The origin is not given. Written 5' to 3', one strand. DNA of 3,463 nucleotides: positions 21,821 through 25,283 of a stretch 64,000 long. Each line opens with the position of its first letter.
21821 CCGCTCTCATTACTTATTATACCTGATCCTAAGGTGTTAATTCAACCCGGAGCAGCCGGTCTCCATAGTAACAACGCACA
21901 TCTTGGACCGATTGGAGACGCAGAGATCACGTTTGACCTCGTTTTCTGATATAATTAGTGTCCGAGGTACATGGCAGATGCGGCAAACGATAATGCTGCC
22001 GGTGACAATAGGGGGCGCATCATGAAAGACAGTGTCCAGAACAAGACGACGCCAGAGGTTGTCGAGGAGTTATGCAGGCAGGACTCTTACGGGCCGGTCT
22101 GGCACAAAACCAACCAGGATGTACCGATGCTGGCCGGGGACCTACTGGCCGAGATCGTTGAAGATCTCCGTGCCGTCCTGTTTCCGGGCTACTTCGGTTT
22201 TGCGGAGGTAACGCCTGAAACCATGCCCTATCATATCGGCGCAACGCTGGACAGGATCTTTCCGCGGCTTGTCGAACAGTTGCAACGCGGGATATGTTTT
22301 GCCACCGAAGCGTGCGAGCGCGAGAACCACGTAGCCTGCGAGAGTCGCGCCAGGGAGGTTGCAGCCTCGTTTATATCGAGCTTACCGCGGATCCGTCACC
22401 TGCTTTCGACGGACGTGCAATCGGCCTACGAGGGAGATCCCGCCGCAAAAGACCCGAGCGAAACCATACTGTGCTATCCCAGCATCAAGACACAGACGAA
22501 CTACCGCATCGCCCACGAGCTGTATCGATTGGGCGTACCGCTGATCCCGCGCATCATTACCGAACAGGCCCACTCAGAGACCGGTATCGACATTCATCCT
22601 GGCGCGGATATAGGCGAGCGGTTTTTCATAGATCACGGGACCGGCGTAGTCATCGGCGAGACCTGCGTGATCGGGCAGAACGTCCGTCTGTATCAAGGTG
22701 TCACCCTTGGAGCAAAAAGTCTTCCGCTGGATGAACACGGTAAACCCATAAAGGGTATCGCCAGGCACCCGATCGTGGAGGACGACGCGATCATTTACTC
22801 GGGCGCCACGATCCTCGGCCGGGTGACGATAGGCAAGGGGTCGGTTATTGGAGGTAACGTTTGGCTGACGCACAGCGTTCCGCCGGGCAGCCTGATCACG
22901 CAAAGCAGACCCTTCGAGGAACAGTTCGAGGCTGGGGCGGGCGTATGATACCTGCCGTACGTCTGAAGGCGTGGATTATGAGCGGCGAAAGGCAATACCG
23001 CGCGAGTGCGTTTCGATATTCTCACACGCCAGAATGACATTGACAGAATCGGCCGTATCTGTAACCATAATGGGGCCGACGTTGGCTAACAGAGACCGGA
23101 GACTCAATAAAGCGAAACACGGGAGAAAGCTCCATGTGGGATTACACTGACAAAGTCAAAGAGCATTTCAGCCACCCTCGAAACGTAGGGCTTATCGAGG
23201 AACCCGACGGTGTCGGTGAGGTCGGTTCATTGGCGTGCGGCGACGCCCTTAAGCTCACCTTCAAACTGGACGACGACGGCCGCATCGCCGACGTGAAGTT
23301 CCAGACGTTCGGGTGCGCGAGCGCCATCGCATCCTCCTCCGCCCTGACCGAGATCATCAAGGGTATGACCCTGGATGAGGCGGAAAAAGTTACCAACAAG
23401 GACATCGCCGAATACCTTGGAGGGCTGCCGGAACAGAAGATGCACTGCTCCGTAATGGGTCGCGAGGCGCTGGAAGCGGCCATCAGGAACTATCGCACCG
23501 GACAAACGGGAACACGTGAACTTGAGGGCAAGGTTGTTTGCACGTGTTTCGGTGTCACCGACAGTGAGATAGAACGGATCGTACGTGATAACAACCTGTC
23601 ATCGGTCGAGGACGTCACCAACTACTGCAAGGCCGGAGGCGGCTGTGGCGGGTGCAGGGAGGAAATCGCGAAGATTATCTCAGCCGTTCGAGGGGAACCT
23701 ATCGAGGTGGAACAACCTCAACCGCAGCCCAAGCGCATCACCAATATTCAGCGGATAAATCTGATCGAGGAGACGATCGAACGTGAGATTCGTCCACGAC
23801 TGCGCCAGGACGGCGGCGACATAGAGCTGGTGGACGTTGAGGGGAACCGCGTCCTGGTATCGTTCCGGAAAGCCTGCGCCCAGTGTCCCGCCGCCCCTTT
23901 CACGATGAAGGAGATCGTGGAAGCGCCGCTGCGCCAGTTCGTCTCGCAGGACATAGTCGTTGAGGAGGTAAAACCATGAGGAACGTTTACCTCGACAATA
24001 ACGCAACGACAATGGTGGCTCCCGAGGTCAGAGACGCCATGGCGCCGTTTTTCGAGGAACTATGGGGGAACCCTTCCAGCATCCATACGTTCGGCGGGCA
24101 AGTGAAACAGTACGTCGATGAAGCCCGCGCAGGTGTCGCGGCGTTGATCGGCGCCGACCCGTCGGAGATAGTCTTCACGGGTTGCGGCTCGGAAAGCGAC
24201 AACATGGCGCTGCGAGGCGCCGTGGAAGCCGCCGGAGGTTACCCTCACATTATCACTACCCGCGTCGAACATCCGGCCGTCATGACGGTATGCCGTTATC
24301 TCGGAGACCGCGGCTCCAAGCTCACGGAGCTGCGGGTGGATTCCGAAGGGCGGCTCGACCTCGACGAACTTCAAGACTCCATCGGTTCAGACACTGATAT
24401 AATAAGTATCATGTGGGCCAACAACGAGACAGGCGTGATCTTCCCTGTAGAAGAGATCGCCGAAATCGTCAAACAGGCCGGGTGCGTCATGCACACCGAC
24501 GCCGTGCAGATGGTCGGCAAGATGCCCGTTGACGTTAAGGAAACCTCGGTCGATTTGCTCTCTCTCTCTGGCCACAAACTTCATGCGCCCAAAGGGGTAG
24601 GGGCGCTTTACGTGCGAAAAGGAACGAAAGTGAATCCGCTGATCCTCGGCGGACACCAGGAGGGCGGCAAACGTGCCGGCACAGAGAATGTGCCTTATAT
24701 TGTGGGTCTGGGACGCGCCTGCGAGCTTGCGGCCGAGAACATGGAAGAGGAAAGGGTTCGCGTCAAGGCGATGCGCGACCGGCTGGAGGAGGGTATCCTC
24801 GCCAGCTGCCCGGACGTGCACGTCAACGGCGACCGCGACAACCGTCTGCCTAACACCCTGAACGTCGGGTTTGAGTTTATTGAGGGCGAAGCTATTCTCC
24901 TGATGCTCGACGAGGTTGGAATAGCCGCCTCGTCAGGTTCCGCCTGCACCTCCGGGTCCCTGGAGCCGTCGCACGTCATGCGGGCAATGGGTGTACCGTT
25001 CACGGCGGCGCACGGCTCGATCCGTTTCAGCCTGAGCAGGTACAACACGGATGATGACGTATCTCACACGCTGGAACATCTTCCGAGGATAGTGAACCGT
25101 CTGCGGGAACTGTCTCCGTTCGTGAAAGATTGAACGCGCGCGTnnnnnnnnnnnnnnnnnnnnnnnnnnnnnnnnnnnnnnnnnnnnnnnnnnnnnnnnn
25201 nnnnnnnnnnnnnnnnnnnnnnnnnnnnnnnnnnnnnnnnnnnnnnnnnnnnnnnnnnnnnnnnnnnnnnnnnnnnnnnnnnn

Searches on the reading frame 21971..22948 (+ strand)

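Call 4: search_protein_families(library=pfam, proteins=[window:21971-22948:+])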
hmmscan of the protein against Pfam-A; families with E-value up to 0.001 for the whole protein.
window:21971-22948:+ (325 aa): 3 families
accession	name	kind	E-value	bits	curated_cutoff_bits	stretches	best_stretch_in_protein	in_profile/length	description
PF00132.30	Hexapep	-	7.8e-12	44.8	27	1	266-300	1-35/36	Bacterial transferase hexapeptide (six repeats)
PF25084.1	LbH_EIF2B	-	4.5e-05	23.8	54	0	208-241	24-54/105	EIF2B subunit epsilon LbH domain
PF14602.12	Hexapep_2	-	0.0002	21.5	27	0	226-250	2-24/34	Hexapeptide repeat of succinyl-transferase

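Call 20: search_protein_families(library=ncbifam, proteins=[window:21971-22945:+], max_evalue=1e-20)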
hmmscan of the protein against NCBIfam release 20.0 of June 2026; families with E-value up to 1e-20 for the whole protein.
window:21971-22945:+ (325 aa): 3 families
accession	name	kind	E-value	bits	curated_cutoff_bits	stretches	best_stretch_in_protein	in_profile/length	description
TIGR01172.1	cysE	equivalog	1.4e-47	161.7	210.65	1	146-308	2-155/162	serine O-acetyltransferase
NF041874.1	EPS_EpsC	equivalog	1.7e-46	158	150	1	146-309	2-156/168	serine O-acetyltransferase EpsC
NF008349.0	PRK11132.1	equivalog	8e-27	94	397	1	127-306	63-233/273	serine O-acetyltransferase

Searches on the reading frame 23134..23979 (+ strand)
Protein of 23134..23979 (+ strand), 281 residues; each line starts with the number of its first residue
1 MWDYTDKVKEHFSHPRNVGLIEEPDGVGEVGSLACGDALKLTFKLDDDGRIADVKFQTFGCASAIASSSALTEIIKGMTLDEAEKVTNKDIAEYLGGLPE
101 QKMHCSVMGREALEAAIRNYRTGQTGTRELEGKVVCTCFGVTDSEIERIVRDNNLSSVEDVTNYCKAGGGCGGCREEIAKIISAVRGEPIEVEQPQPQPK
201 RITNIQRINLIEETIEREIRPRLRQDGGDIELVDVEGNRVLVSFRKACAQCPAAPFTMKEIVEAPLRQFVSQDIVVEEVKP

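Call 4: search_protein_families(library=pfam, proteins=[window:23134-23979:+])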
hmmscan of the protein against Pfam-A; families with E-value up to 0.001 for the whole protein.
window:23134-23979:+ (281 aa): 3 families
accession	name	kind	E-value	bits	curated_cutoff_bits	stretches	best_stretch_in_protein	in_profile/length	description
PF01592.21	NifU_N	-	4.5e-51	172.7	22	1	4-123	2-123/127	NifU-like N terminal domain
PF01106.22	NifU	-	1.9e-22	79.6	27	1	211-277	1-67/67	NifU-like domain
PF04324.20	Fer2_BFD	-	3.9e-18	66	26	1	134-183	1-49/50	BFD-like [2Fe-2S] binding domain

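Call 20: search_protein_families(library=ncbifam, proteins=[window:23134-23976:+], max_evalue=1e-20)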
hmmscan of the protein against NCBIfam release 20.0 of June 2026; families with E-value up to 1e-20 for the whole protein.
window:23134-23976:+ (281 aa): 3 families
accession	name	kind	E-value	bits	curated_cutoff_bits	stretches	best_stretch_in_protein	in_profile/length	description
TIGR02000.1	NifU_proper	equivalog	4.8e-109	364.2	273.3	1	1-277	1-288/290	Fe-S cluster assembly protein NifU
TIGR03419.1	NifU_clost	equivalog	4.8e-49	165.8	187.9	1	4-123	1-119/121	Fe-S cluster assembly scaffold protein NifU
TIGR01999.1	iscU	equivalog_domain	3.3e-39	133.8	192.4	1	4-124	1-123/124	Fe-S cluster assembly scaffold IscU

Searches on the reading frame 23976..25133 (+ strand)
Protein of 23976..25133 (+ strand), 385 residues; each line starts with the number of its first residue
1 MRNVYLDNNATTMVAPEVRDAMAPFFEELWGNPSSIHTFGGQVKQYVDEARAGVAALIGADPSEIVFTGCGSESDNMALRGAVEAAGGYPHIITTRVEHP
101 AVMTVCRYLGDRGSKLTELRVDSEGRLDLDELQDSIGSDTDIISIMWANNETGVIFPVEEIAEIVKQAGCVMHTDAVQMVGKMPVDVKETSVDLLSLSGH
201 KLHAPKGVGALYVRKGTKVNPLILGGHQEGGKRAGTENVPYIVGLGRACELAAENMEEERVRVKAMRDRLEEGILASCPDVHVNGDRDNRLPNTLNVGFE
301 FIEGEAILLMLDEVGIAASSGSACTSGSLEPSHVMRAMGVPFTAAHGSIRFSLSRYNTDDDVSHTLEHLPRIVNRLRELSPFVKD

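Call 4: search_protein_families(library=pfam, proteins=[window:23976-25133:+])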
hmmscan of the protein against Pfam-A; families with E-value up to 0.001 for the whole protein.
window:23976-25133:+ (385 aa): 3 families
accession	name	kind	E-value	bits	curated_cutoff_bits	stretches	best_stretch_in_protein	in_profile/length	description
PF00266.25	Aminotran_5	-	5.7e-87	292.5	21.5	1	4-363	1-369/371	Aminotransferase class-V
PF00155.27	Aminotran_1_2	-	1.2e-05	25.1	19.7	1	11-173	17-183/361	Aminotransferase class I and II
PF01212.27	Beta_elim_lyase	-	0.00029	20.7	27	1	54-273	41-247/288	Beta-eliminating lyase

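Call 20: search_protein_families(library=ncbifam, proteins=[window:23976-25130:+], max_evalue=1e-20)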
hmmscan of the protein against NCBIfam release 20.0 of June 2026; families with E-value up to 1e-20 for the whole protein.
window:23976-25130:+ (385 aa): 14 families
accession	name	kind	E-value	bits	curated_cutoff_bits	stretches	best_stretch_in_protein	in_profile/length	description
TIGR03402.1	FeS_nifS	equivalog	2.5e-181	602.5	530.75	1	4-382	1-379/379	cysteine desulfurase NifS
TIGR03403.1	nifS_epsilon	equivalog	1.1e-126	422.8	587.7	1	4-380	1-380/382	NifS family cysteine desulfurase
NF010611.0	PRK14012.1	equivalog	4.2e-122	408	548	1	3-382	6-388/406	IscS subfamily cysteine desulfurase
TIGR02006.1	IscS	equivalog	1e-118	396.9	643.2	1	3-382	4-384/402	IscS subfamily cysteine desulfurase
TIGR03235.1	DNA_S_dndA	equivalog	1.1e-111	373.6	480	1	5-353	1-353/353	cysteine desulfurase DndA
NF002806.0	PRK02948.1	subfamily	8.5e-85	285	304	1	4-376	2-375/381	IscS subfamily cysteine desulfurase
TIGR01977.1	am_tr_V_EF2568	hypoth_equivalog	1.1e-47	162.9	377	1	4-370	1-374/376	cysteine desulfurase family protein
TIGR01979.1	sufS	subfamily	2.9e-46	158.1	475.1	1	4-226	20-248/403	SufS family cysteine desulfurase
TIGR01976.1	am_tr_V_VC1184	hypoth_equivalog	1e-34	120.5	352.35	1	3-217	19-235/401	cysteine desulfurase-like protein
NF041166.1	f2_encap_cargo1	exception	4e-33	115.4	800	1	4-371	247-622/623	family 2A encapsulin nanocompartment cargo protein cysteine desulfurase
NF040779.1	Sec_lyase_SclA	exception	1.2e-30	106.7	525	1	42-372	40-376/378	selenocysteine lyase SclA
NF006791.0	PRK09295.1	equivalog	5e-27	95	661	1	4-374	25-403/406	cysteine desulfurase SufS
NF008126.0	PRK10874.1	equivalog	6.5e-27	94.7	607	1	3-215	20-236/401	cysteine desulfurase CsdA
TIGR03392.1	FeS_syn_CsdA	equivalog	5.5e-26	91.7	493.6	1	3-369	17-389/398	cysteine desulfurase CsdA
